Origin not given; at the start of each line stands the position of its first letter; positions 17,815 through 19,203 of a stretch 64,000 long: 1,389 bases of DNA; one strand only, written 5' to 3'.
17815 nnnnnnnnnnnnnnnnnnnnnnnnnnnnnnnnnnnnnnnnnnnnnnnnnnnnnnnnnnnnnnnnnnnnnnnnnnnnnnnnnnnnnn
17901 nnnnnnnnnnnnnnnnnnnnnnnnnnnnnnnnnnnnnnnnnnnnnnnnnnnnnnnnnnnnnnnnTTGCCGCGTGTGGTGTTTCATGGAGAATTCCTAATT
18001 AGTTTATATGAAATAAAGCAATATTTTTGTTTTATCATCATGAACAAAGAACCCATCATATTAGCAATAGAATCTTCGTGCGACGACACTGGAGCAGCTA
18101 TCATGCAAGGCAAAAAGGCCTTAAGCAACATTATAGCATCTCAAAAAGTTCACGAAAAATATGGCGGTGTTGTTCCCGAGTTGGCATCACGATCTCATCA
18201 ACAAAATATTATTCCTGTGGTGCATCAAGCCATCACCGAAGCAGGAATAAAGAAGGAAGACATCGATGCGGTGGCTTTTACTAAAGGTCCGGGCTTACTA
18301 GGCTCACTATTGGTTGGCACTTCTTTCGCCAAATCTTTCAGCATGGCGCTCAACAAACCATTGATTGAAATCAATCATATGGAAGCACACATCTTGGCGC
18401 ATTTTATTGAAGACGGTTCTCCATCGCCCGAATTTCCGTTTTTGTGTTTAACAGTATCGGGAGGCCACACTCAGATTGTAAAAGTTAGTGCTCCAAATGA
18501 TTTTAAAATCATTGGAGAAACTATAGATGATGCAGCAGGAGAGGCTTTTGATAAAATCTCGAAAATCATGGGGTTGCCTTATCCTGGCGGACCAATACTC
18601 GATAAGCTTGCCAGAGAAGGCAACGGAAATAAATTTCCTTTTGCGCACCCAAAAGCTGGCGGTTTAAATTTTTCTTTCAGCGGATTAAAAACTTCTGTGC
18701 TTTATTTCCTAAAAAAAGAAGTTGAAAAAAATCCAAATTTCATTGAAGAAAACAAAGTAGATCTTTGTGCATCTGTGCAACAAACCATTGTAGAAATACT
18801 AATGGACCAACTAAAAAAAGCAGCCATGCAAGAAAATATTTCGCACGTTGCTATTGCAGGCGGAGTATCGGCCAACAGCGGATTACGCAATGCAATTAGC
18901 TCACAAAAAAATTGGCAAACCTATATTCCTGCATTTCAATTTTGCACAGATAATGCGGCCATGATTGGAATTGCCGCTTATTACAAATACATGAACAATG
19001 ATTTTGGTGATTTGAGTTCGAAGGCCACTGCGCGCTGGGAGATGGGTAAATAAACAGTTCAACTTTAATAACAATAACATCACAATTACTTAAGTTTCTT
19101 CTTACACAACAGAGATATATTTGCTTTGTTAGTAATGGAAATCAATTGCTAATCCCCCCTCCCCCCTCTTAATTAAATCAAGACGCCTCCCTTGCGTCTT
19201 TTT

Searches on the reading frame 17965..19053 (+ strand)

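Call 41: search_protein_families(library=pfam, proteins=[window:17965-19053:+], max_evalue=0.001)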
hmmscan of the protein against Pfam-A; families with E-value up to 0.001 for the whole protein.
window:17965-19053:+ (362 aa): 3 families
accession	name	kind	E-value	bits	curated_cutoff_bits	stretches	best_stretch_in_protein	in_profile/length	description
PF00814.31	TsaD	-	3.8e-96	322.3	24.8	1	52-335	2-263/264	tRNA N6-adenosine threonylcarbamoyltransferase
PF22521.2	HypF_C_2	-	6.2e-05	23.3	27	1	262-314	164-216/241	Carbamoyltransferase, Kae1-like Domain, second subdomain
PF02543.21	Carbam_trans_N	-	0.00021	21.3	24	0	262-336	274-344/346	Carbamoyltransferase N-terminus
